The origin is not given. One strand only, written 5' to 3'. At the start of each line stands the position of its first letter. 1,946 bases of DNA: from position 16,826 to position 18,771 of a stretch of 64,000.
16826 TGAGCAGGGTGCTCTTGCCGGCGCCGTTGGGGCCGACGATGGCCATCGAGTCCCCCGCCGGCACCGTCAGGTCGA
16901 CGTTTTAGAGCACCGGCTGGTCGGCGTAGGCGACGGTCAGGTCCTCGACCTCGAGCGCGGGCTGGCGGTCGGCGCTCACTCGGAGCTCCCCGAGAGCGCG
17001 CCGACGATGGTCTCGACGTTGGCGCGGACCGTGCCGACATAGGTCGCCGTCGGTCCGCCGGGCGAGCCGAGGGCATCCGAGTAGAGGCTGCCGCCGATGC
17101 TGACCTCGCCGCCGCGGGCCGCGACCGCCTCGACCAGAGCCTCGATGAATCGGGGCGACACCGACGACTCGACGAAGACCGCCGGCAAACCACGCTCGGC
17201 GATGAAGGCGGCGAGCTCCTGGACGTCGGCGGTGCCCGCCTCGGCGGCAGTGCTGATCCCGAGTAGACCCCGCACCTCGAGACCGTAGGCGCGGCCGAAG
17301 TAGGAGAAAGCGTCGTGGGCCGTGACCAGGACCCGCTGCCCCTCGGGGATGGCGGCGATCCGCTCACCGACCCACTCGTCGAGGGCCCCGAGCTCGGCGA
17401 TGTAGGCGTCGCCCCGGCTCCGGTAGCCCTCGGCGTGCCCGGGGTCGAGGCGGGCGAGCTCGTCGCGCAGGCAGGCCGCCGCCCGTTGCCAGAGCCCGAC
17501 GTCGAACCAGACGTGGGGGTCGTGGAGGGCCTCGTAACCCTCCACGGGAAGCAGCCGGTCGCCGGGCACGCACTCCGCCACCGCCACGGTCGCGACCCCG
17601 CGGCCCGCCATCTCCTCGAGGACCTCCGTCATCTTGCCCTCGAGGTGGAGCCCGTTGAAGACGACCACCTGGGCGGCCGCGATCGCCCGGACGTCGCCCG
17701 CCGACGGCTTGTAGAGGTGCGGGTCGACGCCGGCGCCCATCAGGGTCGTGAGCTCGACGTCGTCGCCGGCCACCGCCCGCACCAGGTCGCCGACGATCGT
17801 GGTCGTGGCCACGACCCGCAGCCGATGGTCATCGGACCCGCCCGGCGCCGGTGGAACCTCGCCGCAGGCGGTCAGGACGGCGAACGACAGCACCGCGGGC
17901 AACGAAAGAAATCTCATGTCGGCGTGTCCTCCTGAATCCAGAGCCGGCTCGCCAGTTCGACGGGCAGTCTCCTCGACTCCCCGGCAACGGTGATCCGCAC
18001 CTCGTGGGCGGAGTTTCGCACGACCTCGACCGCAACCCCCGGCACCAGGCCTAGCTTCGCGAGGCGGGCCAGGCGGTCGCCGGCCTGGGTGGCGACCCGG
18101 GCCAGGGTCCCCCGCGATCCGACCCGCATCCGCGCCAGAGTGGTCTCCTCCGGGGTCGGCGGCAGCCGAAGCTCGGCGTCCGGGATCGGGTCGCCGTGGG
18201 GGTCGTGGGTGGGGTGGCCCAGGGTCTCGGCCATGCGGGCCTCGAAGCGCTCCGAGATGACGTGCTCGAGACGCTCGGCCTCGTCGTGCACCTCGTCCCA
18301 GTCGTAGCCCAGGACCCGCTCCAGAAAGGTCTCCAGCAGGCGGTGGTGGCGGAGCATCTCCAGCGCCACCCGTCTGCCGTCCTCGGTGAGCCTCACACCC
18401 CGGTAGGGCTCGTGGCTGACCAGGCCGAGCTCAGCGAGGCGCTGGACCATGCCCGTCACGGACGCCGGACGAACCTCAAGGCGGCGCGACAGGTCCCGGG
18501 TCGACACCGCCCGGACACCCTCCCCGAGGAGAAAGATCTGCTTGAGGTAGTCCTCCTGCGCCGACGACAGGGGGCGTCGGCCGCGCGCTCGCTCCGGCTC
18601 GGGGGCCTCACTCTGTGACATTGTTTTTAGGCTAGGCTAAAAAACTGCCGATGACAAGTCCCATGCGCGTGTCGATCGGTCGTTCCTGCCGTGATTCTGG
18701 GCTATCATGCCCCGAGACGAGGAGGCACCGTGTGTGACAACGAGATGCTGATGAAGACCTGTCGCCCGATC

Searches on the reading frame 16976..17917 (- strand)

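Call 69: search_protein_families(library=pfam, proteins=[window:16976-17917:-], max_evalue=0.00001)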
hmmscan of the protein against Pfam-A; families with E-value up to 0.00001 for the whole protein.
window:16976-17917:- (313 aa): 1 family
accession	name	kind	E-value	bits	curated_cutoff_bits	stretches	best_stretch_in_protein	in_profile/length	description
PF01297.22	ZnuA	-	4.2e-79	266.2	29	1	35-306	1-262/263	Zinc-uptake complex component A periplasmic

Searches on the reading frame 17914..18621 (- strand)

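Call 69: search_protein_families(library=pfam, proteins=[window:17914-18621:-], max_evalue=0.00001)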
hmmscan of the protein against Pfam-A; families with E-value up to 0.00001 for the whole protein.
window:17914-18621:- (235 aa): 4 families
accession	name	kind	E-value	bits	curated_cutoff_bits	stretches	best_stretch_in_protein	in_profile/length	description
PF02742.21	Fe_dep_repr_C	-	1.4e-32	111.9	27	1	79-148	1-70/70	Iron dependent repressor, metal binding and dimerisation domain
PF01325.25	Fe_dep_repress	-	8.6e-19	67.9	26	1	18-76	2-60/60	Iron dependent repressor, N-terminal DNA binding domain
PF04023.20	FeoA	-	5.8e-11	42.8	23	1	161-230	2-73/74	FeoA domain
PF12802.13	MarR_2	-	6.1e-06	26.8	27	0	36-72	18-54/61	MarR family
